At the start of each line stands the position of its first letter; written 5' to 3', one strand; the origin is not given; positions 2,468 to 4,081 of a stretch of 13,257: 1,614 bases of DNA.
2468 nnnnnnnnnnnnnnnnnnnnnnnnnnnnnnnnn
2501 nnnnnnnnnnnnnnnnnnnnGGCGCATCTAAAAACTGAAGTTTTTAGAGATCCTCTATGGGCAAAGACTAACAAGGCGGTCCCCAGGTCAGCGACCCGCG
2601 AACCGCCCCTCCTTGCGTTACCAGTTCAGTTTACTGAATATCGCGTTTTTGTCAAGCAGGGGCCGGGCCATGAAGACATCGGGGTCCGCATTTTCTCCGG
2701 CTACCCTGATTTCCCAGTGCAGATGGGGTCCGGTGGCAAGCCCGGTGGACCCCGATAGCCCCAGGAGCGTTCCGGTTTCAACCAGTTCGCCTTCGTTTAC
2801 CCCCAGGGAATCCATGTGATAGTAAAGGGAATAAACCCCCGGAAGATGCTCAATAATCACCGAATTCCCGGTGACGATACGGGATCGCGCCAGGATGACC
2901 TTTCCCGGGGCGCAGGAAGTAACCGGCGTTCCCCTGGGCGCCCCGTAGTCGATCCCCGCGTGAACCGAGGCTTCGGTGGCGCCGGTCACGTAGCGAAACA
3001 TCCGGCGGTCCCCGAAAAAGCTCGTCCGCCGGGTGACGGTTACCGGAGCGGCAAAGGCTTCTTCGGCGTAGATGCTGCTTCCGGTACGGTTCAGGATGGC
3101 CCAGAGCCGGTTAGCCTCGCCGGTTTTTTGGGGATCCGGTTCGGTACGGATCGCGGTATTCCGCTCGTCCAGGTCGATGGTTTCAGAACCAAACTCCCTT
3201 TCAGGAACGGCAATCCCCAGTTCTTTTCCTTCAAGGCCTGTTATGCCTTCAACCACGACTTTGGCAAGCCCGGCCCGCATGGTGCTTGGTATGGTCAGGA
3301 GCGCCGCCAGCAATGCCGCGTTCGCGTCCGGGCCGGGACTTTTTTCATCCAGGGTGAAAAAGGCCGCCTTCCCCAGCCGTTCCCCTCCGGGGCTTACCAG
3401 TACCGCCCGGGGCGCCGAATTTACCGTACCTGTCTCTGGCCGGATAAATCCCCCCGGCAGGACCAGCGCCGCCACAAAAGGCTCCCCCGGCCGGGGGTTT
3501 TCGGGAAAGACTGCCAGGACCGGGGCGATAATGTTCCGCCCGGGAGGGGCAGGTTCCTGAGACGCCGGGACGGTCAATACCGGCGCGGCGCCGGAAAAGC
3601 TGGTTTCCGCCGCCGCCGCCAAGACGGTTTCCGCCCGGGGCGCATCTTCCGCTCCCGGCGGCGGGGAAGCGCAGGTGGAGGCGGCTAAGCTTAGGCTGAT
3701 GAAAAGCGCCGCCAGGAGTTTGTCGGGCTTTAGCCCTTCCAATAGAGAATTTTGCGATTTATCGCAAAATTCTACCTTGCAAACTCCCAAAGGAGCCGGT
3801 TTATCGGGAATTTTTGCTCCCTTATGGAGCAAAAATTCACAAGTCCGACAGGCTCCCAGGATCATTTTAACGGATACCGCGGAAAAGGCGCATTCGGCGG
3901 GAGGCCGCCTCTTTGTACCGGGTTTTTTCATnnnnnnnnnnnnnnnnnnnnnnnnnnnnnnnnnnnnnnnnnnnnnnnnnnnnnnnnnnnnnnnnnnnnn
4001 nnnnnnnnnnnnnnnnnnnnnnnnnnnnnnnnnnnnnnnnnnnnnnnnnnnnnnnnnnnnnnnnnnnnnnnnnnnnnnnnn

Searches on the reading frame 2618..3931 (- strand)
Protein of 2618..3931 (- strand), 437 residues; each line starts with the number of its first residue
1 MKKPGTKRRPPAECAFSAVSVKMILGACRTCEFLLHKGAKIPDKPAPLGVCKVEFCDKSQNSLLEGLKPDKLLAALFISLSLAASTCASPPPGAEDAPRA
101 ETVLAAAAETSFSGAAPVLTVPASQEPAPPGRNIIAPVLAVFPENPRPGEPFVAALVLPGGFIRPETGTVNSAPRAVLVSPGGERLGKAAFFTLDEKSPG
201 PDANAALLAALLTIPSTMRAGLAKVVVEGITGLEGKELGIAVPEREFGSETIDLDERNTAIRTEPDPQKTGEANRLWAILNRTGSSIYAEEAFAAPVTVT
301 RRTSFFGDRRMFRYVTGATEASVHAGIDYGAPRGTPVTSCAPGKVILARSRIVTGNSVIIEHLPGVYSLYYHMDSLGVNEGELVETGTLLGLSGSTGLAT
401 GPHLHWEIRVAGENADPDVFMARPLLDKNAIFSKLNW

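Call 11: search_protein_families(library=pfam, proteins=[window:2618-3931:-], max_evalue=0.01)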
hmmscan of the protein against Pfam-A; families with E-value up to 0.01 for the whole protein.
window:2618-3931:- (437 aa): 1 family
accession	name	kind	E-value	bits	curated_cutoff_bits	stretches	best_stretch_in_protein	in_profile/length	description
PF01551.29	Peptidase_M23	-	5.8e-28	97.4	28.7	1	323-417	2-96/96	Peptidase family M23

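Call 13: find_homologous_proteins(query=window:2618-3931:-, max_evalue=1e-10)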
Query window:2618-3931:- (437 aa): 3001 proteins with E <= 1e-10 among 8000 candidates; the best 120 are listed.
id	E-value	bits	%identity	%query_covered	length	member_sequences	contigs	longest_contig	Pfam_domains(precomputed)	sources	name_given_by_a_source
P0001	1.6e-240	816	100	86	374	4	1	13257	PF01551.30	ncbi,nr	ncbi:MAG: M23 family metallopeptidase [Treponema sp.]|nr:M23 family metallopeptidase [Treponema sp.]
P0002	2.8e-161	555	85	69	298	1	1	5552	PF01551.30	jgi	jgi:murein DD-endopeptidase MepM/ murein hydrolase activator NlpD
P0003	2.1e-154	533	48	69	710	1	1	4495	PF01551.30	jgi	jgi:murein DD-endopeptidase MepM/ murein hydrolase activator NlpD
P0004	3.4e-153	529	46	68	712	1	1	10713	PF01551.30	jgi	jgi:murein DD-endopeptidase MepM/ murein hydrolase activator NlpD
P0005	2.4e-150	519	48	68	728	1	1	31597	PF01551.30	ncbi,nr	ncbi:MAG: hypothetical protein Ta2B_22750 [Termitinemataceae bacterium]|nr:MAG: hypothetical protein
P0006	5.1e-148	512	46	68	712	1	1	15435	PF01551.30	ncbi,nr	ncbi:MAG: hypothetical protein Ta2F_08180 [Termitinemataceae bacterium]|nr:MAG: hypothetical protein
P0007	3.4e-137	476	49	54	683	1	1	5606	PF01551.30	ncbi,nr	ncbi:MAG: hypothetical protein Ta2G_16240 [Termitinemataceae bacterium]|nr:MAG: hypothetical protein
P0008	1.3e-118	415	63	71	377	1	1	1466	PF01551.30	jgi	jgi:murein DD-endopeptidase MepM/ murein hydrolase activator NlpD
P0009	6.5e-116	406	62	70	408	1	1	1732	PF01551.30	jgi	jgi:murein DD-endopeptidase MepM/ murein hydrolase activator NlpD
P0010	1.8e-115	404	62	70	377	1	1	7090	PF01551.30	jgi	jgi:murein DD-endopeptidase MepM/ murein hydrolase activator NlpD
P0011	3.5e-112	394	63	69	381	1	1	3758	PF01551.30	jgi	jgi:murein DD-endopeptidase MepM/ murein hydrolase activator NlpD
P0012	1.2e-111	392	54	84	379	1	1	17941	PF01551.30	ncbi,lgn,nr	ncbi:hypothetical protein AGMMS49991_05190 [Spirochaetia bacterium]|nr:hypothetical protein AGMMS499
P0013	1.5e-110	388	63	68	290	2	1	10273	PF01551.30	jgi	jgi:murein DD-endopeptidase MepM/ murein hydrolase activator NlpD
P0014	2.2e-110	388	56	79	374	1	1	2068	PF01551.30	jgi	jgi:murein DD-endopeptidase MepM/ murein hydrolase activator NlpD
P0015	5.6e-110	386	55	80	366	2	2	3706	PF01551.30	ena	-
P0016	3.4e-107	377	60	69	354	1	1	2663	PF01551.30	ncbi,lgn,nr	ncbi:hypothetical protein FACS1894110_25620 [Spirochaetia bacterium]|nr:hypothetical protein FACS189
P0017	4.1e-107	377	60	68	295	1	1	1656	PF01551.30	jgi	jgi:murein DD-endopeptidase MepM/ murein hydrolase activator NlpD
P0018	4.2e-107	377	62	67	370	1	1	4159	PF01551.30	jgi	jgi:murein DD-endopeptidase MepM/ murein hydrolase activator NlpD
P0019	1.5e-106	375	60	73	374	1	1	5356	PF01551.30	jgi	jgi:murein DD-endopeptidase MepM/ murein hydrolase activator NlpD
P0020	3.5e-106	374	61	68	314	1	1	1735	PF01551.30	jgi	jgi:murein DD-endopeptidase MepM/ murein hydrolase activator NlpD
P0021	3.1e-105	371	60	68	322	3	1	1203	PF01551.30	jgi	jgi:murein DD-endopeptidase MepM/ murein hydrolase activator NlpD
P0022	4.2e-105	370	61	66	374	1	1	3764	PF01551.30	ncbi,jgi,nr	ncbi:MAG: M23 family metallopeptidase [Spirochaetaceae bacterium]|jgi:murein DD-endopeptidase MepM/ 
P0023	4.9e-105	370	60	68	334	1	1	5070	PF01551.30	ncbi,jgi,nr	ncbi:MAG: M23 family metallopeptidase [Spirochaetaceae bacterium]|jgi:hypothetical protein|nr:M23 fa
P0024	1.5e-104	368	58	68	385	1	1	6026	PF01551.30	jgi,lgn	jgi:murein DD-endopeptidase MepM/ murein hydrolase activator NlpD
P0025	6.0e-104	366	61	68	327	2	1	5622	PF01551.30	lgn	-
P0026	1.5e-103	365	65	60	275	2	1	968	PF01551.30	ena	-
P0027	1.6e-103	365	58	68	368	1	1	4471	PF01551.30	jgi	jgi:murein DD-endopeptidase MepM/ murein hydrolase activator NlpD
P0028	2.0e-103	365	56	72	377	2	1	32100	PF01551.30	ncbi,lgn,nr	ncbi:hypothetical protein AGMMS49940_02210 [Spirochaetia bacterium]|nr:hypothetical protein AGMMS499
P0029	9.6e-103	363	60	68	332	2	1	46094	PF01551.30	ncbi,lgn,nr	ncbi:hypothetical protein AGMMS49546_17260 [Spirochaetia bacterium]|nr:hypothetical protein AGMMS495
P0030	1.0e-102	362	59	68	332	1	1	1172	PF01551.30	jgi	jgi:murein DD-endopeptidase MepM/ murein hydrolase activator NlpD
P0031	1.1e-102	362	61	68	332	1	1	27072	PF01551.30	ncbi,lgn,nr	ncbi:hypothetical protein AGMMS49928_26080 [Spirochaetia bacterium]|nr:hypothetical protein AGMMS499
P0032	1.2e-102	362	58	68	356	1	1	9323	PF01551.30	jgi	jgi:murein DD-endopeptidase MepM/ murein hydrolase activator NlpD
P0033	1.3e-102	362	57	69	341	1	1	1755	PF01551.30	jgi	jgi:murein DD-endopeptidase MepM/ murein hydrolase activator NlpD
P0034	1.7e-102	362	52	78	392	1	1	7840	PF01551.30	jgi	jgi:murein DD-endopeptidase MepM/ murein hydrolase activator NlpD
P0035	1.9e-102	362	60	69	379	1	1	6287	PF01551.30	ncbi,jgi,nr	ncbi:MAG: M23 family metallopeptidase [Spirochaetaceae bacterium]|jgi:murein DD-endopeptidase MepM/ 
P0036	2.1e-102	361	56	68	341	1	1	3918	PF01551.30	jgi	jgi:murein DD-endopeptidase MepM/ murein hydrolase activator NlpD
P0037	3.9e-102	361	61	66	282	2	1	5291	PF01551.30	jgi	jgi:murein DD-endopeptidase MepM/ murein hydrolase activator NlpD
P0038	6.8e-102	360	57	69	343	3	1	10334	PF01551.30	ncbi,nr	ncbi:hypothetical protein FACS1894106_2030 [Spirochaetia bacterium]|nr:hypothetical protein FACS1894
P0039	8.9e-102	359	58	68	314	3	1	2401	PF01551.30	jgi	-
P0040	9.5e-102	359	60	68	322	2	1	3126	PF01551.30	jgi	jgi:murein DD-endopeptidase MepM/ murein hydrolase activator NlpD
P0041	1.3e-101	359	57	68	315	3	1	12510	PF01551.30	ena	-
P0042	1.7e-101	358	58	68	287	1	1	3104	PF01551.30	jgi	jgi:murein DD-endopeptidase MepM/ murein hydrolase activator NlpD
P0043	2.9e-101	358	56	79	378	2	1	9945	PF01551.30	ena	-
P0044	4.1e-101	357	58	68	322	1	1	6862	PF01551.30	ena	-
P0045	4.3e-101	357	62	60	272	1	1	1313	PF01551.30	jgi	jgi:murein DD-endopeptidase MepM/ murein hydrolase activator NlpD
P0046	4.8e-101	357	57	68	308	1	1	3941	PF01551.30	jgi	jgi:murein DD-endopeptidase MepM/ murein hydrolase activator NlpD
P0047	4.9e-101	357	60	69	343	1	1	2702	PF01551.30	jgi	jgi:murein DD-endopeptidase MepM/ murein hydrolase activator NlpD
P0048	5.8e-101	357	59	68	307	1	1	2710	PF01551.30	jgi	-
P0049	6.1e-101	357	60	68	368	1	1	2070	PF01551.30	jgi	jgi:murein DD-endopeptidase MepM/ murein hydrolase activator NlpD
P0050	6.5e-101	356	59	68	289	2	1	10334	PF01551.30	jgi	jgi:murein DD-endopeptidase MepM/ murein hydrolase activator NlpD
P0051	7.6e-101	356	58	72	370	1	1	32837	PF01551.30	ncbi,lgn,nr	ncbi:hypothetical protein AGMMS49587_13160 [Spirochaetia bacterium]|nr:hypothetical protein AGMMS495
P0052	8.2e-101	356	60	68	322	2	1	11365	PF01551.30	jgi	jgi:hypothetical protein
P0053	8.8e-101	356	57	68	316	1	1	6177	PF01551.30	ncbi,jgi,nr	ncbi:MAG: M23 family metallopeptidase [Treponema sp.]|jgi:murein DD-endopeptidase MepM/ murein hydro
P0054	1.0e-100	356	58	68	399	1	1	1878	PF01551.30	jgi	jgi:murein DD-endopeptidase MepM/ murein hydrolase activator NlpD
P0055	1.3e-100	355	62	60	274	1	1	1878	PF01551.30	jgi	jgi:murein DD-endopeptidase MepM/ murein hydrolase activator NlpD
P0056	1.4e-100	355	56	69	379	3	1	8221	PF01551.30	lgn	-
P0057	1.7e-100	355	59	68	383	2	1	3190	PF01551.30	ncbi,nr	ncbi:MAG: M23 family metallopeptidase [Treponema sp.]|nr:M23 family metallopeptidase [Treponema sp.]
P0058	1.9e-100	355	56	70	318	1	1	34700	PF01551.30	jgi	jgi:murein DD-endopeptidase MepM/ murein hydrolase activator NlpD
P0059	2.0e-100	355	56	71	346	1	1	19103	PF01551.30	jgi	jgi:murein DD-endopeptidase MepM/ murein hydrolase activator NlpD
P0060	2.0e-100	355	58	68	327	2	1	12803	PF01551.30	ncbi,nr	ncbi:MAG: M23 family metallopeptidase [Treponema sp.]|nr:M23 family metallopeptidase [Treponema sp.]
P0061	2.8e-100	354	57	72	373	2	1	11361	PF01551.30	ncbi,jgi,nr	ncbi:MAG: M23 family metallopeptidase [Treponema sp.]|jgi:murein DD-endopeptidase MepM/ murein hydro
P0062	3.5e-100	354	55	70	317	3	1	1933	PF01551.30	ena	-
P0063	3.7e-100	354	59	68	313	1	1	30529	PF01551.30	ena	-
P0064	4.0e-100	354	59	71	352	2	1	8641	PF01551.30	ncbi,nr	ncbi:MAG: M23 family metallopeptidase [Spirochaetaceae bacterium]|nr:M23 family metallopeptidase [Sp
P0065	4.0e-100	354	57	70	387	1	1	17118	PF01551.30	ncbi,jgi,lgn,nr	ncbi:MAG: M23 family metallopeptidase [Treponema sp.]|jgi:murein DD-endopeptidase MepM/ murein hydro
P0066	4.1e-100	354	55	73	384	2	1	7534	PF01551.30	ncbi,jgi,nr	ncbi:MAG: peptidoglycan DD-metalloendopeptidase family protein [Spirochaetaceae bacterium]|jgi:murei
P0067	4.2e-100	354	56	68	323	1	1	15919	PF01551.30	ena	-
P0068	5.5e-100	353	55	75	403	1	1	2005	PF01551.30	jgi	jgi:murein DD-endopeptidase MepM/ murein hydrolase activator NlpD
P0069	6.2e-100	353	56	68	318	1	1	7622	PF01551.30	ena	-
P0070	7.1e-100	353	58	68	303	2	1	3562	PF01551.30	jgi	jgi:murein DD-endopeptidase MepM/ murein hydrolase activator NlpD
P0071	7.9e-100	353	57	68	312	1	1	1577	PF01551.30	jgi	jgi:murein DD-endopeptidase MepM/ murein hydrolase activator NlpD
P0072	8.2e-100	353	58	72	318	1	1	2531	PF01551.30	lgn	-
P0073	8.4e-100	353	56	77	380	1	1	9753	PF01551.30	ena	-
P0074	9.2e-100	353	57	68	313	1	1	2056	PF01551.30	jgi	-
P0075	9.5e-100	353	58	68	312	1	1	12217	PF01551.30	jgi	jgi:murein DD-endopeptidase MepM/ murein hydrolase activator NlpD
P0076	1.3e-99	352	57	68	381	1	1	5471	PF01551.30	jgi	jgi:murein DD-endopeptidase MepM/ murein hydrolase activator NlpD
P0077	1.3e-99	352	59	68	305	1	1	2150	PF01551.30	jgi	jgi:murein DD-endopeptidase MepM/ murein hydrolase activator NlpD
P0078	1.4e-99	352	58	68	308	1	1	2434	PF01551.30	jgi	jgi:murein DD-endopeptidase MepM/ murein hydrolase activator NlpD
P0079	1.4e-99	352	58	68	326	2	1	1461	PF01551.30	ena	-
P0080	1.9e-99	352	57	68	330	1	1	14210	PF01551.30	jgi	jgi:murein DD-endopeptidase MepM/ murein hydrolase activator NlpD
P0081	2.0e-99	352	56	72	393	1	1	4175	PF01551.30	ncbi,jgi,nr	ncbi:MAG: M23 family metallopeptidase [Spirochaetaceae bacterium]|jgi:hypothetical protein|nr:M23 fa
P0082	2.1e-99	352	52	85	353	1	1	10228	PF01551.30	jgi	jgi:murein DD-endopeptidase MepM/ murein hydrolase activator NlpD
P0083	2.5e-99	351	56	68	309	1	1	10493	PF01551.30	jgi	jgi:murein DD-endopeptidase MepM/ murein hydrolase activator NlpD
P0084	2.6e-99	351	55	73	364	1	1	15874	PF01551.30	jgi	jgi:murein DD-endopeptidase MepM/ murein hydrolase activator NlpD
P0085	3.2e-99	351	57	68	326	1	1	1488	PF01551.30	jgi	jgi:murein DD-endopeptidase MepM/ murein hydrolase activator NlpD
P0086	3.3e-99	351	58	68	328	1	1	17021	PF01551.30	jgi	jgi:murein DD-endopeptidase MepM/ murein hydrolase activator NlpD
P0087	3.5e-99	351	56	68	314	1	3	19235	PF01551.30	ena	-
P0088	3.6e-99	351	55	70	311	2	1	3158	PF01551.30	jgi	-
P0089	5.3e-99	350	54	72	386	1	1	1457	PF01551.30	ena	-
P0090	6.8e-99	350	56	68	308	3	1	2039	PF01551.30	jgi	jgi:murein DD-endopeptidase MepM/ murein hydrolase activator NlpD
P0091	9.7e-99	349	55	70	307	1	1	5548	PF01551.30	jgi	-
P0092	1.2e-98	349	57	68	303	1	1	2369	PF01551.30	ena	-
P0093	1.4e-98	349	58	69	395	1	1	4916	PF01551.30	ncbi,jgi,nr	ncbi:MAG: M23 family metallopeptidase [Spirochaetaceae bacterium]|jgi:murein DD-endopeptidase MepM/ 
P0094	1.4e-98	349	55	69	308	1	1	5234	PF01551.30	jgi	-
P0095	1.4e-98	349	57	68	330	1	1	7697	PF01551.30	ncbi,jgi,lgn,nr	ncbi:MAG: M23 family metallopeptidase [Treponema sp.]|jgi:murein DD-endopeptidase MepM/ murein hydro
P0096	1.5e-98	349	58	68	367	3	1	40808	PF01551.30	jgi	jgi:hypothetical protein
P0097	1.5e-98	349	56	68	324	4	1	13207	PF01551.30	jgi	jgi:murein DD-endopeptidase MepM/ murein hydrolase activator NlpD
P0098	1.6e-98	349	55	70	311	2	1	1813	PF01551.30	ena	-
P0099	1.9e-98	348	55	73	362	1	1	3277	PF01551.30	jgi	jgi:murein DD-endopeptidase MepM/ murein hydrolase activator NlpD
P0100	2.0e-98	348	56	68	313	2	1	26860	PF01551.30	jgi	-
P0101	2.0e-98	348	55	69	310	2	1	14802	PF01551.30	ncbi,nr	ncbi:hypothetical protein FACS189450_11550 [Spirochaetia bacterium]|nr:hypothetical protein FACS1894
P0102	2.1e-98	348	59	68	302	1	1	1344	PF01551.30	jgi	jgi:murein DD-endopeptidase MepM/ murein hydrolase activator NlpD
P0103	2.2e-98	348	53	71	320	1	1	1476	PF01551.30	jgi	jgi:murein DD-endopeptidase MepM/ murein hydrolase activator NlpD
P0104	2.2e-98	348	53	76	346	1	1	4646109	PF01551.30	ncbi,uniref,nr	ncbi:M23 family metallopeptidase [Breznakiella homolactica]|uniref:M23 family metallopeptidase n=1 T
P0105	2.3e-98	348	54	74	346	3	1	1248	PF01551.30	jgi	jgi:murein DD-endopeptidase MepM/ murein hydrolase activator NlpD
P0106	2.3e-98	348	56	69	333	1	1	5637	PF01551.30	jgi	jgi:murein DD-endopeptidase MepM/ murein hydrolase activator NlpD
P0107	2.4e-98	348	57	68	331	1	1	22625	PF01551.30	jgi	jgi:murein DD-endopeptidase MepM/ murein hydrolase activator NlpD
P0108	2.5e-98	348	59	68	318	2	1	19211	PF01551.30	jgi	jgi:murein DD-endopeptidase MepM/ murein hydrolase activator NlpD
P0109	2.5e-98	348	55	68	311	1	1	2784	PF01551.30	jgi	jgi:murein DD-endopeptidase MepM/ murein hydrolase activator NlpD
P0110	2.5e-98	348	58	69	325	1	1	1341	PF01551.30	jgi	jgi:murein DD-endopeptidase MepM/ murein hydrolase activator NlpD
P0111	3.2e-98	348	56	68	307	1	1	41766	PF01551.30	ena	-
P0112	3.5e-98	347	56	69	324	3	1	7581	PF01551.30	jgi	jgi:murein DD-endopeptidase MepM/ murein hydrolase activator NlpD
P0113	3.9e-98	347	54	69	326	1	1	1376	PF01551.30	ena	-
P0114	4.4e-98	347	59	68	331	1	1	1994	PF01551.30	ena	-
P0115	4.8e-98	347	56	68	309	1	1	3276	PF01551.30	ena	-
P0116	5.0e-98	347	57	68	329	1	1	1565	PF01551.30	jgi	jgi:murein DD-endopeptidase MepM/ murein hydrolase activator NlpD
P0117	5.2e-98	347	57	68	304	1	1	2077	PF01551.30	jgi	jgi:murein DD-endopeptidase MepM/ murein hydrolase activator NlpD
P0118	5.6e-98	347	56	68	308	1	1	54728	PF01551.30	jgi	jgi:murein DD-endopeptidase MepM/ murein hydrolase activator NlpD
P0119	5.7e-98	347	57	68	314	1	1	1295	PF01551.30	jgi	jgi:murein DD-endopeptidase MepM/ murein hydrolase activator NlpD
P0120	6.2e-98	347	53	76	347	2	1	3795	PF01551.30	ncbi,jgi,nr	ncbi:MAG: M23 family metallopeptidase [Treponema sp.]|jgi:murein DD-endopeptidase MepM/ murein hydro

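Call 14: find_encoding_contigs(protein=P0002, flank=5000, max_places=4)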
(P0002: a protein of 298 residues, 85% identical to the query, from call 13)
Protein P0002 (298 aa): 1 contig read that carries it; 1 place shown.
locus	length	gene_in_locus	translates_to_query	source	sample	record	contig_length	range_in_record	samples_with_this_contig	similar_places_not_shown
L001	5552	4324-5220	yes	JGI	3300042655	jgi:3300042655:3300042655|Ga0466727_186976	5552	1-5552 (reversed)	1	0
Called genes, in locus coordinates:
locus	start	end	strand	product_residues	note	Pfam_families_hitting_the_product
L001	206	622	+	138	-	-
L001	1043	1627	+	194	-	PF02525:Flavodoxin_2, PF03358:FMN_red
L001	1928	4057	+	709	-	PF01368:DHH, PF02272:DHHA1, PF17768:RecJ_OB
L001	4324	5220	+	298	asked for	PF01551:Peptidase_M23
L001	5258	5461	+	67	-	PF01165:Ribosomal_S21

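Call 15: find_encoding_contigs(protein=P0001, flank=10000, max_places=4)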
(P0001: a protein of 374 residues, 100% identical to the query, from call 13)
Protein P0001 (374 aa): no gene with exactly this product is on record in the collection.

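Call 42: find_encoding_contigs(protein=P0010, flank=3000, max_places=2)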
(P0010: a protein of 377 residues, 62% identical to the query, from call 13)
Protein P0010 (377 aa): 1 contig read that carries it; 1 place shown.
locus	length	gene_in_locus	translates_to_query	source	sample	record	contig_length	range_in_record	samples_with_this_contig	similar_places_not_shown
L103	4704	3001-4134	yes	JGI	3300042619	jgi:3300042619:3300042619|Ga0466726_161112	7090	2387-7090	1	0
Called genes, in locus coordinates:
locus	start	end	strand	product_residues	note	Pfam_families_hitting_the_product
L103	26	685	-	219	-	PF00588:SpoU_methylase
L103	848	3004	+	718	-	PF01368:DHH, PF02272:DHHA1, PF17768:RecJ_OB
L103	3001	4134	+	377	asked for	PF01551:Peptidase_M23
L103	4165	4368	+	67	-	PF01165:Ribosomal_S21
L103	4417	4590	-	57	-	-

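Call 43: find_encoding_contigs(protein=P0012, flank=3000, max_places=2)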
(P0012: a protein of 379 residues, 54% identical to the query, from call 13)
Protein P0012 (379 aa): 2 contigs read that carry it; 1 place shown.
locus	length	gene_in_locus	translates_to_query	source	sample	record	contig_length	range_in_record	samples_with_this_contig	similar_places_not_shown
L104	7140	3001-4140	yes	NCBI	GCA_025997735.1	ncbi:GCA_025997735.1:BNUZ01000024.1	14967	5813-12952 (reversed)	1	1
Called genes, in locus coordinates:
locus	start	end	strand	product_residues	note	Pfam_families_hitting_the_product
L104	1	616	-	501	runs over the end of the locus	PF02874:ATP-synt_ab_N, PF00006:ATP-synt_ab, PF00306:ATP-synt_ab_C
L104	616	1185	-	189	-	PF00213:OSCP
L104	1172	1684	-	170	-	PF00430:ATP-synt_B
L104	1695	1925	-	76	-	PF00137:ATP-synt_C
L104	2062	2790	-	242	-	PF00119:ATP-synt_A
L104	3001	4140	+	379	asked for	PF01551:Peptidase_M23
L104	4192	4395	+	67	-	PF01165:Ribosomal_S21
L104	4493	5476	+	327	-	PF09992:NAGPA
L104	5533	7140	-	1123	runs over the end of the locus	PF13424:TPR_12 (faint)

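Call 44: find_encoding_contigs(protein=P0019, flank=3000, max_places=2)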
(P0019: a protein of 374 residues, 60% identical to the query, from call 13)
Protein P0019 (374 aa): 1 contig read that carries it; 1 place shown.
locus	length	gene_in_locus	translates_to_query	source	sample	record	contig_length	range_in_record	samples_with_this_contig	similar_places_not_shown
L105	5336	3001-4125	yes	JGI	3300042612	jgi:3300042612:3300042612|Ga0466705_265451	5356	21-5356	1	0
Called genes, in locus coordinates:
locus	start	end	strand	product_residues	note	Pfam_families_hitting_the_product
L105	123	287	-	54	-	-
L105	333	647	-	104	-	-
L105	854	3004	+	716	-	PF01368:DHH, PF02272:DHHA1, PF17768:RecJ_OB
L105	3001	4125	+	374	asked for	PF01551:Peptidase_M23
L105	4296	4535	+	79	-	PF01165:Ribosomal_S21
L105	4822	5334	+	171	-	?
